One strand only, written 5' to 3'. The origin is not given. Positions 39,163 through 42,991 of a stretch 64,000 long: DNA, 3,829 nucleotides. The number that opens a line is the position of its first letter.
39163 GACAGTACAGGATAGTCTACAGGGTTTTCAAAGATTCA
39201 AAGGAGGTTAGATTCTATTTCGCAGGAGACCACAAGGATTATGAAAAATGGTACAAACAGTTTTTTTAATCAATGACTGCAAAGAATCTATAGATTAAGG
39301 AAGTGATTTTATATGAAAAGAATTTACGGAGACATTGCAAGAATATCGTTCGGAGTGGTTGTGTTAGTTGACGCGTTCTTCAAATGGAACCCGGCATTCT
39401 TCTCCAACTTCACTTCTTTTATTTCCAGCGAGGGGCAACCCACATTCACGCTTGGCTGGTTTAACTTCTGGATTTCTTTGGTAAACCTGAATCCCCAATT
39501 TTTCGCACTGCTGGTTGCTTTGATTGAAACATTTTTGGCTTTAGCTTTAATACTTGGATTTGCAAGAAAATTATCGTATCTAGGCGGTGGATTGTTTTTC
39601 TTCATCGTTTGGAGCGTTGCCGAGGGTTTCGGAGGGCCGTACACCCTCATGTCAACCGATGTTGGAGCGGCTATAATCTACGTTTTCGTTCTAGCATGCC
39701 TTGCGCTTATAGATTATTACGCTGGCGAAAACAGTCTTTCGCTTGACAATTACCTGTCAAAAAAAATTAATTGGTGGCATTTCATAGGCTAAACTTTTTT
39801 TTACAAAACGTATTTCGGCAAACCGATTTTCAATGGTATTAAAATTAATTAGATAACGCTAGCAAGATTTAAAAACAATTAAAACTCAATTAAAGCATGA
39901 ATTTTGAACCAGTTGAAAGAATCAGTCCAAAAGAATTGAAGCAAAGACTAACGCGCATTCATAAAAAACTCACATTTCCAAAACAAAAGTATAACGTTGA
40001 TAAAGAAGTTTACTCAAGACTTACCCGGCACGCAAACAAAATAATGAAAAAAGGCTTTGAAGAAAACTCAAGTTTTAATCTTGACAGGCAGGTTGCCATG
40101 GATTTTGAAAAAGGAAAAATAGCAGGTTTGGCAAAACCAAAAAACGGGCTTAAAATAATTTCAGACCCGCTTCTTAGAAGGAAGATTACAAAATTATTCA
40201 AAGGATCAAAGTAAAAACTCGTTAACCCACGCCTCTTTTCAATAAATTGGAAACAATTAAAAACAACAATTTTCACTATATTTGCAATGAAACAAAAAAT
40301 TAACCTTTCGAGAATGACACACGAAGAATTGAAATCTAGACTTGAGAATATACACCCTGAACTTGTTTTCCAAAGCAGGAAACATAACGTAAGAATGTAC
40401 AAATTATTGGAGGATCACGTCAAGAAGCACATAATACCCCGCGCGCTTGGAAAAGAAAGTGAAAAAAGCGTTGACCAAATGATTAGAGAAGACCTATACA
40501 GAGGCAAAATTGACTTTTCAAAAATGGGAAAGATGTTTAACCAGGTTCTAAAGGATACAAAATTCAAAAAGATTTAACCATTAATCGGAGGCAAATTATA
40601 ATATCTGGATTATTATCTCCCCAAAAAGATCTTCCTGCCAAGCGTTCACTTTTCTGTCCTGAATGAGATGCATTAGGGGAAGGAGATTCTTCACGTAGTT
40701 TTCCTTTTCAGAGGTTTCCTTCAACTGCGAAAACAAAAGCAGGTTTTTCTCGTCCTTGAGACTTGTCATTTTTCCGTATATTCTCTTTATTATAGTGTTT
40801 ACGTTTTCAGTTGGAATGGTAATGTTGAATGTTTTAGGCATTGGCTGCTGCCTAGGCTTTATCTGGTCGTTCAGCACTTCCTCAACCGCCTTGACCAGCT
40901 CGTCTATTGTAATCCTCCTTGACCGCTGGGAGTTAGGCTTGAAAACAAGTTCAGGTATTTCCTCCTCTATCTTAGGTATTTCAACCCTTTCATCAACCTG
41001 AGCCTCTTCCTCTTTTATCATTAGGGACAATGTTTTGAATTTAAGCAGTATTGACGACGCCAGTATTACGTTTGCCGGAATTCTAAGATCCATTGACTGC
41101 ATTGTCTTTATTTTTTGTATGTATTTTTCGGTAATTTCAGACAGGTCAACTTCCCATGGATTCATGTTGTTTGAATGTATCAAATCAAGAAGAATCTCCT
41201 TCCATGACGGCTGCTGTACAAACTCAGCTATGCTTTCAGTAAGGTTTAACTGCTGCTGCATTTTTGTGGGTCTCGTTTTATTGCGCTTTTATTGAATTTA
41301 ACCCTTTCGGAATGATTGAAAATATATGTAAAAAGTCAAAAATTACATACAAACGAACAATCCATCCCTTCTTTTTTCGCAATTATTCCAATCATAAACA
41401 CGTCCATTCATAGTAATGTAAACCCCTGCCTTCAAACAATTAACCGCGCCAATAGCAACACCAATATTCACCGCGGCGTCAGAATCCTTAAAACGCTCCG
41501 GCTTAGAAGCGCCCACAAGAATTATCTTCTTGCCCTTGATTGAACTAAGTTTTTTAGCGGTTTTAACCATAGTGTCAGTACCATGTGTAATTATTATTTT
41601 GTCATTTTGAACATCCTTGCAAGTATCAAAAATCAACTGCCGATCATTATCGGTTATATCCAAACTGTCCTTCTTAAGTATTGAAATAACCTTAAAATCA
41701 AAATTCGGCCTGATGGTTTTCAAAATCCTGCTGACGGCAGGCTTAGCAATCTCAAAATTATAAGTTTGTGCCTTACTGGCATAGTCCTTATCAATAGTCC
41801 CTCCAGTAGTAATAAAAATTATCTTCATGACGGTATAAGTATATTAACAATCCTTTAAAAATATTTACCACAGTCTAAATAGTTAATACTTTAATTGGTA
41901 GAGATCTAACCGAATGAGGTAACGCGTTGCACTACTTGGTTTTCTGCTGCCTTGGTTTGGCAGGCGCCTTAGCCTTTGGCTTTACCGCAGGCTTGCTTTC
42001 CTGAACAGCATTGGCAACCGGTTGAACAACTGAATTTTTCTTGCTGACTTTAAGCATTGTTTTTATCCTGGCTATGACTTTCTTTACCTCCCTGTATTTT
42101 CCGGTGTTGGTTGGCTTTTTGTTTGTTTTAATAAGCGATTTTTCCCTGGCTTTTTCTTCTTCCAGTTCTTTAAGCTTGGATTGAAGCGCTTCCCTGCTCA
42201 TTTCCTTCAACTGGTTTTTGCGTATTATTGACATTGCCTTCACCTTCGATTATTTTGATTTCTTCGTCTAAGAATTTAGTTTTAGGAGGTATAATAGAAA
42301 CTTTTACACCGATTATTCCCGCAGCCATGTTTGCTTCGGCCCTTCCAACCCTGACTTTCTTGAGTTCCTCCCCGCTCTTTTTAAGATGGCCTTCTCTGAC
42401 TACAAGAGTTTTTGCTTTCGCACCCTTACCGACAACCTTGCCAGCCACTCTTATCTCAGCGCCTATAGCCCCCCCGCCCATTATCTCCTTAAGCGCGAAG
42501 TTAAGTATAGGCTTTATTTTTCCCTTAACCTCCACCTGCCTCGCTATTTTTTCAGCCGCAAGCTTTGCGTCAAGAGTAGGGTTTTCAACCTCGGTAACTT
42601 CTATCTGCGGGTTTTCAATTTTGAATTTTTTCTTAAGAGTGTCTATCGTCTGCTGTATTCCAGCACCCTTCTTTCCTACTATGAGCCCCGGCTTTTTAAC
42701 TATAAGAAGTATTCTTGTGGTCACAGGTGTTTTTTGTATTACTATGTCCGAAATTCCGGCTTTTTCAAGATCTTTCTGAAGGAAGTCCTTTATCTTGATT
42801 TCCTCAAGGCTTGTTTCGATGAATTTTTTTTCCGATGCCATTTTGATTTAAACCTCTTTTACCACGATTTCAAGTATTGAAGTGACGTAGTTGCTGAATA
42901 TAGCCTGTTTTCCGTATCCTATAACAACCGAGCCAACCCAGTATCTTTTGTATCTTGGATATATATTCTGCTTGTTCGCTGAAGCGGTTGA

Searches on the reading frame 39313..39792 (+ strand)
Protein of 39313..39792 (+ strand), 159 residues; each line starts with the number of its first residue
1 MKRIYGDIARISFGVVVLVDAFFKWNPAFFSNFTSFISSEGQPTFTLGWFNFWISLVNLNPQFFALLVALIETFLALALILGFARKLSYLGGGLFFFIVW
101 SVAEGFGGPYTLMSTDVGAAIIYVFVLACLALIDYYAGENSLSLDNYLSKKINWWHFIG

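Call 19: search_protein_families(library=pfam, proteins=[window:39313-39792:+], max_evalue=0.01)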
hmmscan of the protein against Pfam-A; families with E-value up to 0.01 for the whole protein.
window:39313-39792:+ (159 aa): 1 family
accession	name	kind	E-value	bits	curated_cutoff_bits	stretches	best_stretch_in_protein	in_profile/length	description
PF07681.17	DoxX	-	2e-05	25.6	23.6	1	8-100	4-80/85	DoxX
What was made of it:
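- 39313..39792 (+): DoxX-family membrane protein, a probable accessory member. DoxX at 25.6 bits (cut-off 23.6) (call 19).
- On DoxX (PF07681): Product of 39313-39792: 25.6 bits against a cut-off of 23.6 (call 19).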

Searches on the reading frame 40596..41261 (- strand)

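Call 19: search_protein_families(library=pfam, proteins=[window:40596-41261:-], max_evalue=0.01)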
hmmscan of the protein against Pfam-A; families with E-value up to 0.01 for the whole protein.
window:40596-41261:- (221 aa): 1 family
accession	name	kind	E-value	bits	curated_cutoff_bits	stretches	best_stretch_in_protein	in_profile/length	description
PF02616.19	SMC_ScpA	-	1.3e-14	55.2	24.6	2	27-101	1-77/232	Segregation and condensation protein ScpA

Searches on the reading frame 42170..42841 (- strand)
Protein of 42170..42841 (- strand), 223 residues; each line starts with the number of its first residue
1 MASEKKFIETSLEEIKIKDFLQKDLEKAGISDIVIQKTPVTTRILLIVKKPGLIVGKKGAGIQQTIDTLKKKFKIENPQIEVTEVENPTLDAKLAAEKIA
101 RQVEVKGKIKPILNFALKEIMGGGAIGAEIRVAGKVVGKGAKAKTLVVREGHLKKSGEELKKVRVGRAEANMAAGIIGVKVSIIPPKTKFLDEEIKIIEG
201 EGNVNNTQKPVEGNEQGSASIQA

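Call 70: search_protein_families(library=pfam, proteins=[window:42170-42841:-], max_evalue=0.001)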
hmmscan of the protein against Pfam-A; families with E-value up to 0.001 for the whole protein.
window:42170-42841:- (223 aa): 2 families
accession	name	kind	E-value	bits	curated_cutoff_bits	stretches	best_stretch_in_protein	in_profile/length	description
PF07650.23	KH_2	-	2.8e-12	46.7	22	1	16-89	1-77/78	KH domain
PF00189.25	Ribosomal_S3_C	-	3.1e-10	40.9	34.1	1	99-183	1-83/83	Ribosomal protein S3, C-terminal domain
